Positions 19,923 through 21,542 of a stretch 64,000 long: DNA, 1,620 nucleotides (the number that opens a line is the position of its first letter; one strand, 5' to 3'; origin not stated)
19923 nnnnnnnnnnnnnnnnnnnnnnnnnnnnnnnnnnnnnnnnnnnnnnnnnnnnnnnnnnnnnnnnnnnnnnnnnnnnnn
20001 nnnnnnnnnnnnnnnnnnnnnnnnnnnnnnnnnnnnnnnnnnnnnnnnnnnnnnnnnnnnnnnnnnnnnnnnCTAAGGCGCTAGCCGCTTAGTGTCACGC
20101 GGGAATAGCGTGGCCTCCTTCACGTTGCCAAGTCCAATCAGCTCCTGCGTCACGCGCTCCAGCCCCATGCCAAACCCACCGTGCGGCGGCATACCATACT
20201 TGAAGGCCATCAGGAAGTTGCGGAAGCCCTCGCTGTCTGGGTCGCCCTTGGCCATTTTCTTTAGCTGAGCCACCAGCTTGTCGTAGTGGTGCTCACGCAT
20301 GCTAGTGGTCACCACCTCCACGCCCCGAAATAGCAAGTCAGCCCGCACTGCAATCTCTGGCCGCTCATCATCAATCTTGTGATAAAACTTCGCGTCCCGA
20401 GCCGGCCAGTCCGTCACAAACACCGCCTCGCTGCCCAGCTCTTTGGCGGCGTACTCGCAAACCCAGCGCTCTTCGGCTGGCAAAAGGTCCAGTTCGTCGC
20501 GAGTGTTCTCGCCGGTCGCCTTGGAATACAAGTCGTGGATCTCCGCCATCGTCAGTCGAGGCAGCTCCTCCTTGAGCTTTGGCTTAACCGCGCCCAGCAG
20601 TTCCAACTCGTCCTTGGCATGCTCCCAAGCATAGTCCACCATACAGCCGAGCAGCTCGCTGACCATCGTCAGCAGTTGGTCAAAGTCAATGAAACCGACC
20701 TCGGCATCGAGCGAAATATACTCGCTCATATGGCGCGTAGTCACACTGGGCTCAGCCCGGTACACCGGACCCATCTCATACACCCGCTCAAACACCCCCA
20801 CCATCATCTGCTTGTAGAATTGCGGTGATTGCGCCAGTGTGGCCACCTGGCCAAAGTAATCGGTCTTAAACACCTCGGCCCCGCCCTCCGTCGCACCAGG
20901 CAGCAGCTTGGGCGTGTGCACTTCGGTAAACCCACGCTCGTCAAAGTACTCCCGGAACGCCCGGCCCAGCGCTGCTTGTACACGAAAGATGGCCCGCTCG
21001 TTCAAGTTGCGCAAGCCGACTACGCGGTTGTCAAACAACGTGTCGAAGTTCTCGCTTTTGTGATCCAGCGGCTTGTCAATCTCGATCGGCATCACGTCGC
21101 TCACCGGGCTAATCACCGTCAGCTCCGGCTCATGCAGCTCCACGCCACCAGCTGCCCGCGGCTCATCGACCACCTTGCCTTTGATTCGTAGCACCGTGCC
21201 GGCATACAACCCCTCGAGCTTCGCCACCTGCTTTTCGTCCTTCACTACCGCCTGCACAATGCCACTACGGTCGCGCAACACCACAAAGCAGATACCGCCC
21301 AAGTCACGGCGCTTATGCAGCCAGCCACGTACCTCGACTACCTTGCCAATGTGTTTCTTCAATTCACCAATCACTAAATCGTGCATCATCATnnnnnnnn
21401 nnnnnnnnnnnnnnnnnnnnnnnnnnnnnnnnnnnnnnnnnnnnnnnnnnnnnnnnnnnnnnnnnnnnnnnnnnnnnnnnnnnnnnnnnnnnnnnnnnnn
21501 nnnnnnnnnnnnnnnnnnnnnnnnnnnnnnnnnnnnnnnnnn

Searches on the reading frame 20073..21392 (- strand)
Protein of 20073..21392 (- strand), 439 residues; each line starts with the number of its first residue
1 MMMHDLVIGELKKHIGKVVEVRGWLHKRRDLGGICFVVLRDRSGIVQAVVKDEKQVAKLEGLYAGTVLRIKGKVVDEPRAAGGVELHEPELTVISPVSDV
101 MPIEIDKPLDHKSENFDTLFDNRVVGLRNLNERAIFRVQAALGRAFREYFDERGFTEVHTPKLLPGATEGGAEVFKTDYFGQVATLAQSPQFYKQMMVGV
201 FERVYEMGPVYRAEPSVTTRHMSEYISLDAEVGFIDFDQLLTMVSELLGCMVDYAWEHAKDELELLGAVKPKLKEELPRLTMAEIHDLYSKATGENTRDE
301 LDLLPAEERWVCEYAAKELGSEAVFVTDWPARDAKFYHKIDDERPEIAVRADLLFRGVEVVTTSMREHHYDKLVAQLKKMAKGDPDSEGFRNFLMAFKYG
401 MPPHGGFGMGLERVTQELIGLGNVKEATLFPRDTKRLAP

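Call 10: search_protein_families(library=ncbifam, proteins=[window:20073-21392:-])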
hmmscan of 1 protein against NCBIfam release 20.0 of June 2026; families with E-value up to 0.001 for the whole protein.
window:20073-21392:- (439 aa): 17 families
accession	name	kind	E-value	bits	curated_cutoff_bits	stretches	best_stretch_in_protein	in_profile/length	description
NF003483.0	PRK05159.1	equivalog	5.9e-145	483.5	353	1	2-439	2-438/438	aspartate--tRNA(Asn) ligase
TIGR00458.1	aspS_nondisc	equivalog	4.4e-108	362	368.4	1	16-439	12-428/428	aspartate--tRNA(Asn) ligase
NF003037.0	PRK03932.1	equivalog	3.2e-79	267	414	1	11-438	11-450/451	asparagine--tRNA ligase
TIGR00457.1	asnS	equivalog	6.5e-73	246.1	342.6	1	9-437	9-453/455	asparagine--tRNA ligase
NF001750.0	PRK00476.1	equivalog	8.1e-56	189.5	443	2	3-255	4-265/590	aspartate--tRNA ligase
TIGR00459.1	aspS_bact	equivalog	2.1e-52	178.3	373.85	2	3-289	2-281/586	aspartate--tRNA ligase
NF005052.0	PRK06462.1-1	equivalog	8.4e-44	150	368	1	131-432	44-345/353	asparagine synthetase A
NF001756.1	PRK00484.1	subfamily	2.7e-38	131.9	468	1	14-432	49-484/488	lysine--tRNA ligase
TIGR00499.1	lysS_bact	equivalog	9.2e-35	120.2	427.6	1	13-431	50-490/496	lysine--tRNA ligase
NF002821.0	PRK02983.1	equivalog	3.1e-30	104.9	742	1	11-431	654-1096/1102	bifunctional lysylphosphatidylglycerol synthetase/lysine--tRNA ligase LysX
NF009460.0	PRK12820.1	equivalog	1.6e-29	102.6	1379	2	12-253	31-292/723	bifunctional aspartyl-tRNA synthetase/aspartyl/glutamyl-tRNA amidotransferase subunit C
NF005054.0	PRK06462.1-4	equivalog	1.2e-27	96.9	309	1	128-432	17-310/318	asparagine synthetase A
TIGR00462.1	genX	equivalog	3.3e-20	72.8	286.9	1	139-428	4-302/304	EF-P lysine aminoacylase EpmA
NF009101.0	PRK12445.1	subfamily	4.3e-19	68.4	1026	1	19-431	68-499/505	lysine--tRNA ligase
NF006828.0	PRK09350.1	equivalog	6.7e-16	58.4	264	1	136-433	16-323/325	elongation factor P--(R)-beta-lysine ligase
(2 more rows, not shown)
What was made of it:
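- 20073..21386 (-): aspS, an archaeal-type non-discriminating AspRS. The likely start is the third AUG (437 aa), 6 nt after the SD. NF003483, 483.5 bits against a cutoff of 353 (call 10).
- The gene is an aspartate--tRNA(Asn) ligase (call 10).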

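Call 11: find_related_loci(query=window:20073-21392:-, collection=genome_contigs, flank=3000)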
Query window:20073-21392:- (439 aa) in genome_contigs; peptide patterns used: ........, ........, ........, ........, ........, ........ (x = any residue, [..] = any of these).
600 stretches matched a pattern (row limit reached: there are more); 594 encode a relative of the query (tblastn E <= 1e-3); the best 80 are kept; 80 distinct loci.
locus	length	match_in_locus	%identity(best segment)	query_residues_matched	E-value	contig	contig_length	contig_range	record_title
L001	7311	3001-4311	80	3-439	0e+0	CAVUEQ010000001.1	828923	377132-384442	MAG: uncultured bacterium isolate MFD04944.bin.2.55 genome assembly, contig: contig_29178, whole genome shotgun sequence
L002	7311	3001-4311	64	3-439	0e+0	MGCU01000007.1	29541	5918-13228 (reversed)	MAG: Candidatus Saccharibacteria bacterium RIFCSPHIGHO2_12_FULL_47_16b rifcsphigho2_12_scaffold_1991, whole genome shotg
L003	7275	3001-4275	64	15-439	0e+0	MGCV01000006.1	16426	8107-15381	MAG: Candidatus Saccharibacteria bacterium RIFCSPHIGHO2_12_FULL_47_17 rifcsphigho2_12_scaffold_15963, whole genome shotg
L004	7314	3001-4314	80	2-439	0e+0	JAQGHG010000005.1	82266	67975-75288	MAG: Patescibacteria group bacterium isolate RYN_427 scaffold_1381049, whole genome shotgun sequence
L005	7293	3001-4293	62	9-439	0e+0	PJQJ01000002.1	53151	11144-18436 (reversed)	MAG: Candidatus Saccharibacteria bacterium isolate ME_46_23 NODE_25_length_53248_cov_19_408362, whole genome shotgun seq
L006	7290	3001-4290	61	10-439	0e+0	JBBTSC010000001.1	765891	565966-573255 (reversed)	MAG: Patescibacteria group bacterium isolate H51-bin031_1 H51_bin031_1_000000000001, whole genome shotgun sequence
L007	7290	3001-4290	61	10-439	0e+0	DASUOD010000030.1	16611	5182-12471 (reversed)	MAG TPA_asm: Candidatus Saccharimonadales bacterium isolate SMAG_U1619 k141_524656, whole genome shotgun sequence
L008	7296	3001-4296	62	7-439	0e+0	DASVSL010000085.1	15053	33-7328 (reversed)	MAG TPA_asm: Candidatus Saccharimonadales bacterium isolate SMAG_U3261 k141_227573, whole genome shotgun sequence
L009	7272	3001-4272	62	16-439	0e+0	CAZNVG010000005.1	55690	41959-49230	MAG TPA_asm: uncultured Candidatus Saccharibacteria bacterium isolate SRP342105_co1_34 genome assembly, contig: NODE_720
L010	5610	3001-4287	63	10-439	0e+0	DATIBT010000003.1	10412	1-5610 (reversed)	MAG TPA_asm: Candidatus Saccharimonadales bacterium isolate SMAG_U16297 k141_1997317, whole genome shotgun sequence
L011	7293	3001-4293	61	10-439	0e+0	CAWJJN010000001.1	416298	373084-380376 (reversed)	MAG: uncultured Candidatus Saccharibacteria bacterium isolate MFD05674.bin.1.49 genome assembly, contig: contig_105183,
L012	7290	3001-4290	62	10-439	2e-179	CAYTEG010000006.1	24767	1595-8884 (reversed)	MAG TPA_asm: uncultured Candidatus Saccharibacteria bacterium isolate SRP200132_co1_576 genome assembly, contig: NODE_34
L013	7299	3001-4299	60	7-439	6e-179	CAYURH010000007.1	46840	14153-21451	MAG TPA_asm: uncultured Candidatus Saccharibacteria bacterium isolate SRP200132_co2_143 genome assembly, contig: NODE_55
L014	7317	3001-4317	60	1-439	5e-179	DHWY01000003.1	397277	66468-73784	MAG TPA_asm: Candidatus Saccharibacteria bacterium UBA5170 UBA5170_contig_27, whole genome shotgun sequence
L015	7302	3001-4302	62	6-439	5e-179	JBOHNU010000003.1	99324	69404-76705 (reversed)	MAG: Candidatus Saccharimonadales bacterium isolate SD8029_maxbin2.bin.13 NODE_13_length_99324_cov_2.898747, whole genom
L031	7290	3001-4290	48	7-439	5e-125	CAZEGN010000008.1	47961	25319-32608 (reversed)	MAG TPA_asm: uncultured Candidatus Peribacteria bacterium isolate SRP342105_co1_220 genome assembly, contig: NODE_900_le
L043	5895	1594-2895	46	3-439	5e-132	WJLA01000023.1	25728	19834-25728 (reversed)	MAG: Candidatus Peregrinibacteria bacterium isolate Bin_155 k141_1043381, whole genome shotgun sequence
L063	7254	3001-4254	43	16-439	5e-108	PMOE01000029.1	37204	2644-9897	MAG: Acidimicrobiaceae bacterium isolate palsa_457 73.20110600_P1M.11_contig_13214, whole genome shotgun sequence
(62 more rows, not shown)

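Call 26: find_related_loci(query=window:20073-21392:-, collection=metagenome_contigs, flank=1500)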
Query window:20073-21392:- (439 aa) in metagenome_contigs; peptide patterns used: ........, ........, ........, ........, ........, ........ (x = any residue, [..] = any of these).
600 stretches matched a pattern (row limit reached: there are more); 589 encode a relative of the query (tblastn E <= 1e-3); the best 80 are kept; 80 distinct loci.
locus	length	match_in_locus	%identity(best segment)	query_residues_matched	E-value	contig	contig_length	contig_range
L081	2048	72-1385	82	2-439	0e+0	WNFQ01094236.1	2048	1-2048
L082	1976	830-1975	82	3-384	0e+0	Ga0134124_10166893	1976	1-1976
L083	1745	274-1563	63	10-439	0e+0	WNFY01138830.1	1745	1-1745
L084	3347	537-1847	63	3-439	0e+0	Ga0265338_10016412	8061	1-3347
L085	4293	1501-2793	63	10-439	0e+0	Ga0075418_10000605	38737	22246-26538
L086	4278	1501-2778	62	14-439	0e+0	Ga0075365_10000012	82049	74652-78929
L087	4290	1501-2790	61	10-439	0e+0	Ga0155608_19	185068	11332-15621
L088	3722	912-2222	62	3-439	0e+0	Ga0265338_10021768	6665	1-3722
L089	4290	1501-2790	61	10-439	2e-179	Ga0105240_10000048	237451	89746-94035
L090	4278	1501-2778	55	14-439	7e-165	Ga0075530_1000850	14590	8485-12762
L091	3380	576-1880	60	6-439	2e-166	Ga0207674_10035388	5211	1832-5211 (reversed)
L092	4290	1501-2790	54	10-439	8e-158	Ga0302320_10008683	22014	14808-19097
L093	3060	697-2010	53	2-439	4e-163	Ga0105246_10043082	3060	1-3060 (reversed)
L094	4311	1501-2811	53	1-439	3e-150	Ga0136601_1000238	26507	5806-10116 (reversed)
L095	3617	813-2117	48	2-438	3e-136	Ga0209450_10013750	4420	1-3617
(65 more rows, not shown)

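Call 27: find_homologous_proteins(query=window:20073-21392:-, max_evalue=1e-100)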
Query window:20073-21392:- (439 aa): 5454 proteins with E <= 1e-100 among 8000 candidates; the best 120 are listed.
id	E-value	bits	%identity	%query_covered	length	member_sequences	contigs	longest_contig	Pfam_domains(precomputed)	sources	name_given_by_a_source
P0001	6.3e-294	992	100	100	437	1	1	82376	PF01336.32,PF00152.26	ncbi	-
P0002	7.1e-256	867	85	100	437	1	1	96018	PF01336.32,PF00152.26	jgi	jgi:nondiscriminating aspartyl-tRNA synthetase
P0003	3.0e-251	852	83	100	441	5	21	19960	PF01336.32,PF00152.26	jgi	jgi:nondiscriminating aspartyl-tRNA synthetase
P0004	3.7e-247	838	84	100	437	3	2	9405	PF01336.32,PF00152.26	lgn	-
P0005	4.9e-246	834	82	100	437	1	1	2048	PF01336.32,PF00152.26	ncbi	-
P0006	1.8e-244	829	81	100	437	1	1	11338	PF01336.32,PF00152.26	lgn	-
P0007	4.0e-241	818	81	100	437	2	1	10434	PF01336.32,PF00152.26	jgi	jgi:nondiscriminating aspartyl-tRNA synthetase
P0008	5.3e-241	818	80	100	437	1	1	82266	PF01336.32,PF00152.26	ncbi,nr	ncbi:MAG: Aspartyl-tRNA synthetase [Patescibacteria group bacterium]|nr:Aspartyl-tRNA synthetase [Pa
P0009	6.1e-237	804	80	100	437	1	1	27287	PF01336.32,PF00152.26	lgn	-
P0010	3.8e-236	802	81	100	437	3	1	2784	PF01336.32,PF00152.26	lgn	-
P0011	3.9e-235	799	80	100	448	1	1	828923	PF01336.32,PF00152.26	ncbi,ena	-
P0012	1.2e-233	794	80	100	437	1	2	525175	PF01336.32,PF00152.26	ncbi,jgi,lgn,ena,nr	ncbi:MAG TPA: aspartate--tRNA(Asn) ligase [Candidatus Saccharimonadia bacterium]|nr:aspartate--tRNA(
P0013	4.2e-231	785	79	100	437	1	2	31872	PF01336.32,PF00152.26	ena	-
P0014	2.2e-230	783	78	100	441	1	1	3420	PF01336.32,PF00152.26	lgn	-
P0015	2.6e-229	779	78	100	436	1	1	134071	PF01336.32,PF00152.26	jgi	jgi:nondiscriminating aspartyl-tRNA synthetase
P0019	5.4e-227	772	78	100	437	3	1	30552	PF01336.32,PF00152.26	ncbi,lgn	-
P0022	2.5e-225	766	76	100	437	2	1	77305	PF01336.32,PF00152.26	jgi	jgi:nondiscriminating aspartyl-tRNA synthetase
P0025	3.0e-219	746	75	100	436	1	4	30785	PF01336.32,PF00152.26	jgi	jgi:nondiscriminating aspartyl-tRNA synthetase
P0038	1.4e-201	688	69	100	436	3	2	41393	PF01336.32,PF00152.26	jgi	jgi:nondiscriminating aspartyl-tRNA synthetase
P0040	4.8e-192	657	66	100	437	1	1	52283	PF01336.32,PF00152.26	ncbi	-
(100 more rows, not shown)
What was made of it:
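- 20073..21386 (-): The database copy P0001 and its close homologs are 437 aa (call 27).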

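Call 28: find_encoding_contigs(protein=P0002, flank=700, max_places=2)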
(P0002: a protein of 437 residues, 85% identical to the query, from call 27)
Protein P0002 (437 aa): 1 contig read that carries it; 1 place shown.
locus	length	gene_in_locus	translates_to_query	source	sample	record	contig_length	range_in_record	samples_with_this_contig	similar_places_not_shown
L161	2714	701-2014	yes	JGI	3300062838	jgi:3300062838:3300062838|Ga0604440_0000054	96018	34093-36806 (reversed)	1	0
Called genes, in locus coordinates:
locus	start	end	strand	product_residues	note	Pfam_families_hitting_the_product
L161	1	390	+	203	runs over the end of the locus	-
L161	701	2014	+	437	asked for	PF01336:tRNA_anti-codon, PF00152:tRNA-synt_2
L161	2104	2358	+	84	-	-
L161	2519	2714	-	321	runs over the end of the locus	PF00890:FAD_binding_2 (weak), PF01266:DAO (weak), PF01946:Thi4 (weak), PF07992:Pyr_redox_2, PF12831:FAD_oxidored, PF13450:NAD_binding_8, PF13738:Pyr_redox_3, PF00070:Pyr_redox, +6 more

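Call 29: find_encoding_contigs(protein=P0003, flank=700, max_places=3)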
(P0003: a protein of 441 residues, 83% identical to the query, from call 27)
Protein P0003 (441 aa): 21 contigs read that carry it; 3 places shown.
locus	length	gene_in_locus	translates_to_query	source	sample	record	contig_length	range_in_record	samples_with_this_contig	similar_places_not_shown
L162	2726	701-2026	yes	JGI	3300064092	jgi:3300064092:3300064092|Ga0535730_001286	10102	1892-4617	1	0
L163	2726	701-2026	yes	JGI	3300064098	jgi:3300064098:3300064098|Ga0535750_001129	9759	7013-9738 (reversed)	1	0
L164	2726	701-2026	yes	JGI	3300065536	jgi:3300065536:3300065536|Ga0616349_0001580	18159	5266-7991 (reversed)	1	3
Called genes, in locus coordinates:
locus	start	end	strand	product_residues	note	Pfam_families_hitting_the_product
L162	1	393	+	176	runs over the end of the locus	-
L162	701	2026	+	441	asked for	PF01336:tRNA_anti-codon, PF00152:tRNA-synt_2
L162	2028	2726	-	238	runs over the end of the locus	PF01988:VIT1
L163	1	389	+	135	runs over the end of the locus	?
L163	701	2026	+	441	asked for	PF01336:tRNA_anti-codon, PF00152:tRNA-synt_2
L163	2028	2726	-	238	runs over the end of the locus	PF01988:VIT1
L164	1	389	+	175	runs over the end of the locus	-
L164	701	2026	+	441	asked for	PF01336:tRNA_anti-codon, PF00152:tRNA-synt_2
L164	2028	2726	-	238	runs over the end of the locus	PF01988:VIT1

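Call 30: find_encoding_contigs(protein=P0012, flank=700, max_places=2)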
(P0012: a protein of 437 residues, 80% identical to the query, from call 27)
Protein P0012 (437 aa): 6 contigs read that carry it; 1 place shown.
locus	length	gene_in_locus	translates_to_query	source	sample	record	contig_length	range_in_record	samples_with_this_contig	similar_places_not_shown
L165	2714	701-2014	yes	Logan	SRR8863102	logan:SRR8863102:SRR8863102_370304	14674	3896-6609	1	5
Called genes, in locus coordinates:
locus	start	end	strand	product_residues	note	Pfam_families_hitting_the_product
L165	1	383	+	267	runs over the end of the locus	-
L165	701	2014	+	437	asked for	PF01336:tRNA_anti-codon, PF00152:tRNA-synt_2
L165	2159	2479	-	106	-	-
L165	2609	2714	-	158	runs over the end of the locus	-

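Call 31: find_encoding_contigs(protein=P0015, flank=700, max_places=2)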
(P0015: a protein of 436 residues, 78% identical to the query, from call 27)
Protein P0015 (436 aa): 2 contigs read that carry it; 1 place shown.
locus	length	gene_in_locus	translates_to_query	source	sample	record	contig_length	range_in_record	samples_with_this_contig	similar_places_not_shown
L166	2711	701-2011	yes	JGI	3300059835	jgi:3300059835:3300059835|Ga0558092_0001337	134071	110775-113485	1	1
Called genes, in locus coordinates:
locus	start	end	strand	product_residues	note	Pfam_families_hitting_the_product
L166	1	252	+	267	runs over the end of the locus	PF00535:Glycos_transf_2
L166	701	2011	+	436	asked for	PF01336:tRNA_anti-codon, PF00152:tRNA-synt_2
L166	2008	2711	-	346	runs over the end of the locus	PF00890:FAD_binding_2 (weak), PF01266:DAO (weak), PF01946:Thi4 (weak), PF07992:Pyr_redox_2, PF12831:FAD_oxidored (weak), PF13450:NAD_binding_8 (weak), PF13738:Pyr_redox_3, PF00070:Pyr_redox, +1 more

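Call 32: find_encoding_contigs(protein=P0009, flank=700, max_places=2)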
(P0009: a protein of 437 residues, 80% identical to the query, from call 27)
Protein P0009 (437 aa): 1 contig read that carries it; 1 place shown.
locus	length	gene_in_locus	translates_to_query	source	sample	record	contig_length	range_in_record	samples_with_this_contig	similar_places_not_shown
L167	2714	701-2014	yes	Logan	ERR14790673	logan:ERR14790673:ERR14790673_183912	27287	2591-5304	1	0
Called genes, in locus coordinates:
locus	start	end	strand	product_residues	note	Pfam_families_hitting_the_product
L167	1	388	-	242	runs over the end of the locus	-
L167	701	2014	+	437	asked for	PF01336:tRNA_anti-codon, PF00152:tRNA-synt_2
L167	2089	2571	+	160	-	-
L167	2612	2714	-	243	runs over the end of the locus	PF01988:VIT1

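Call 33: find_encoding_contigs(protein=P0013, flank=700, max_places=2)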
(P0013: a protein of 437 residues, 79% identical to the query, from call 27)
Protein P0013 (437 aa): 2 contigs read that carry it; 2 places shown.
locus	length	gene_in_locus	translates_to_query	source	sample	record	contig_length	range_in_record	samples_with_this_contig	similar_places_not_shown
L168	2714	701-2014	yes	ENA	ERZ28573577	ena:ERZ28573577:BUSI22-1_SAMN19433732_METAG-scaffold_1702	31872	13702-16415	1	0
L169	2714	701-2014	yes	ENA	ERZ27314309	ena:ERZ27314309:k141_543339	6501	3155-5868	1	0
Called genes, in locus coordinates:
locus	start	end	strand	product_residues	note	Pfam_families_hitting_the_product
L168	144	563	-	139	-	PF11774:Lsr2, PF23359:Lsr2_DNA-bd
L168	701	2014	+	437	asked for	PF01336:tRNA_anti-codon, PF00152:tRNA-synt_2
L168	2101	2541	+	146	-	-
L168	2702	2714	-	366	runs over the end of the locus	PF01551:Peptidase_M23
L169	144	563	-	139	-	PF11774:Lsr2, PF23359:Lsr2_DNA-bd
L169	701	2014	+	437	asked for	PF01336:tRNA_anti-codon, PF00152:tRNA-synt_2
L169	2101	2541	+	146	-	-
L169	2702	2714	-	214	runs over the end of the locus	?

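Call 34: find_encoding_contigs(protein=P0019, flank=700, max_places=2)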
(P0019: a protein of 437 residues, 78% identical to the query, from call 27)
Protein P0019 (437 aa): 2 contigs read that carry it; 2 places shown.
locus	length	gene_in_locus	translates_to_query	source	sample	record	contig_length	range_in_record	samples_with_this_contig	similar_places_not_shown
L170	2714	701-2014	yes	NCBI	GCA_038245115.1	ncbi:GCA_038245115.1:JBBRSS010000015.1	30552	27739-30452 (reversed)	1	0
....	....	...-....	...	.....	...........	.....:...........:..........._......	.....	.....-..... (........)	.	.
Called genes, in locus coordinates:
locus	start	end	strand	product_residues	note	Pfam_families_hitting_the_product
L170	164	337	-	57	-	-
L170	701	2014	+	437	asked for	PF01336:tRNA_anti-codon, PF00152:tRNA-synt_2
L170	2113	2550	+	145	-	-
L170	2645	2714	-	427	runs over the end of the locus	PF13406:SLT_2 (weak)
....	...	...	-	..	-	-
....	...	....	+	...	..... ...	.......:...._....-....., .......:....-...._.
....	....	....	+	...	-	-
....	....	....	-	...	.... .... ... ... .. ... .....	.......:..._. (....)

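Call 35: find_encoding_contigs(protein=P0022, flank=700, max_places=2)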
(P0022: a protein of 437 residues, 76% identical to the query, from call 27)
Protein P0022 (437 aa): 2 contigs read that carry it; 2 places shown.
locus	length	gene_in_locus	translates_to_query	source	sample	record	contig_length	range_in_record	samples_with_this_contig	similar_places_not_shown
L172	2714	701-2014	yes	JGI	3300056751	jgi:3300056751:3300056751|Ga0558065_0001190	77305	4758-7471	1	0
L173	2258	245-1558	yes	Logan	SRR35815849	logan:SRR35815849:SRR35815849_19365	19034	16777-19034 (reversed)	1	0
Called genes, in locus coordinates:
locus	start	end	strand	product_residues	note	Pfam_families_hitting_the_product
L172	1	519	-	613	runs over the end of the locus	PF00009:GTP_EFTU, PF01926:MMR_HSR1 (weak), PF22042:EF-G_D2 (weak), PF00679:EFG_C, PF21018:BipA_C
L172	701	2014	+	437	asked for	PF01336:tRNA_anti-codon, PF00152:tRNA-synt_2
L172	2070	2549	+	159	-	-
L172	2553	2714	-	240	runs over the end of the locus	PF01988:VIT1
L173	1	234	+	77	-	?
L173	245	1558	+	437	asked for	PF01336:tRNA_anti-codon, PF00152:tRNA-synt_2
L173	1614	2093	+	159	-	-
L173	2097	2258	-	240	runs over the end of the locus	PF01988:VIT1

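Call 36: find_encoding_contigs(protein=P0025, flank=700, max_places=2)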
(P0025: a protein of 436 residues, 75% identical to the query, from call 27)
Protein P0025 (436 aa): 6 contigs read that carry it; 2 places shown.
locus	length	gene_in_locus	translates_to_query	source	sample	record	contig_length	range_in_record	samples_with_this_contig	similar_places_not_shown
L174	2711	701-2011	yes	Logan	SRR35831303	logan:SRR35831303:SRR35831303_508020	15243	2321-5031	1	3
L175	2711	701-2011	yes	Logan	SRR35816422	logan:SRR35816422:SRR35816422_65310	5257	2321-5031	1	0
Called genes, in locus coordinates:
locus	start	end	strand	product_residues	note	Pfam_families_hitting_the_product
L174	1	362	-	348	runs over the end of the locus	PF03935:SKN1_KRE6_Sbg1 (faint), PF00722:Glyco_hydro_16, PF26113:GH16_XgeA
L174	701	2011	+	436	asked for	PF01336:tRNA_anti-codon, PF00152:tRNA-synt_2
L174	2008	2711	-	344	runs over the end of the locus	PF00890:FAD_binding_2 (weak), PF01134:GIDA (faint), PF01266:DAO (weak), PF07992:Pyr_redox_2, PF12831:FAD_oxidored, PF13450:NAD_binding_8, PF13738:Pyr_redox_3, PF00070:Pyr_redox, +3 more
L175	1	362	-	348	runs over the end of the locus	PF03935:SKN1_KRE6_Sbg1 (faint), PF00722:Glyco_hydro_16, PF26113:GH16_XgeA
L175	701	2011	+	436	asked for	PF01336:tRNA_anti-codon, PF00152:tRNA-synt_2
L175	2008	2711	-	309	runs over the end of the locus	?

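Call 37: find_encoding_contigs(protein=P0038, flank=700, max_places=2)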
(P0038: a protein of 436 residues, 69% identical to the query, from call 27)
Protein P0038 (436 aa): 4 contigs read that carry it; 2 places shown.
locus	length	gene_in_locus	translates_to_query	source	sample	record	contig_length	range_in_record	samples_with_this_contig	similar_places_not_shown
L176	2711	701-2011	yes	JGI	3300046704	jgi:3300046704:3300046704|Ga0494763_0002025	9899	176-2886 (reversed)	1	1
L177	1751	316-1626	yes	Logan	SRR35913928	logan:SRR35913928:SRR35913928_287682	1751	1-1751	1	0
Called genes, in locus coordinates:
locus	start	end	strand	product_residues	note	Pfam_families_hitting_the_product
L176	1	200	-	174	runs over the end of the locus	-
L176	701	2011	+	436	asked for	PF01336:tRNA_anti-codon, PF00152:tRNA-synt_2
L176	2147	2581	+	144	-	PF01475:FUR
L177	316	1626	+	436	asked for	PF01336:tRNA_anti-codon, PF00152:tRNA-synt_2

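Call 38: find_encoding_contigs(protein=P0040, flank=700, max_places=2)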
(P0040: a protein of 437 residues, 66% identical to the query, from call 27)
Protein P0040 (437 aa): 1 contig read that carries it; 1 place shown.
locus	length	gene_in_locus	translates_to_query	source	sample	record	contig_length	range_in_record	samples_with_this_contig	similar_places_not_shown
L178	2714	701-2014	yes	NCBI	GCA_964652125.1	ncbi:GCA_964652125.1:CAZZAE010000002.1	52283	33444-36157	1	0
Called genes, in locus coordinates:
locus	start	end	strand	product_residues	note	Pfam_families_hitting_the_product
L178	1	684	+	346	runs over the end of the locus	PF00571:CBS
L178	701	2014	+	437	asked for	PF01336:tRNA_anti-codon, PF00152:tRNA-synt_2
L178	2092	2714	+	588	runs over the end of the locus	PF13620:CarboxypepD_reg (weak), PF13715:CarbopepD_reg_2 (faint), PF23374:Fn3_arc (faint), PF26591:DUF8186_C (faint), PF08308:PEGA (faint)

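Call 80: find_encoding_contigs(protein=P0001, flank=500, max_places=2)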
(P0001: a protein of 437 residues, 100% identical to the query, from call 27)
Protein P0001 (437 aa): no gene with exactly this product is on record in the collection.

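Call 81: list_cluster_members(proteins=[P0001])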
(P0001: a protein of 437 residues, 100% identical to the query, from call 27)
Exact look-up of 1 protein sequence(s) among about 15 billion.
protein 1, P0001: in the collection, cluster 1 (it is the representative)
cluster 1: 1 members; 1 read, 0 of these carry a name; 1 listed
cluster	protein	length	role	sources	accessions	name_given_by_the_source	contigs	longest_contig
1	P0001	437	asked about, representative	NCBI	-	-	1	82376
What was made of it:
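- Tried and rejected: The exact-protein contig look-up found nothing on record (call 80), and the cluster table gave no accession (call 81).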
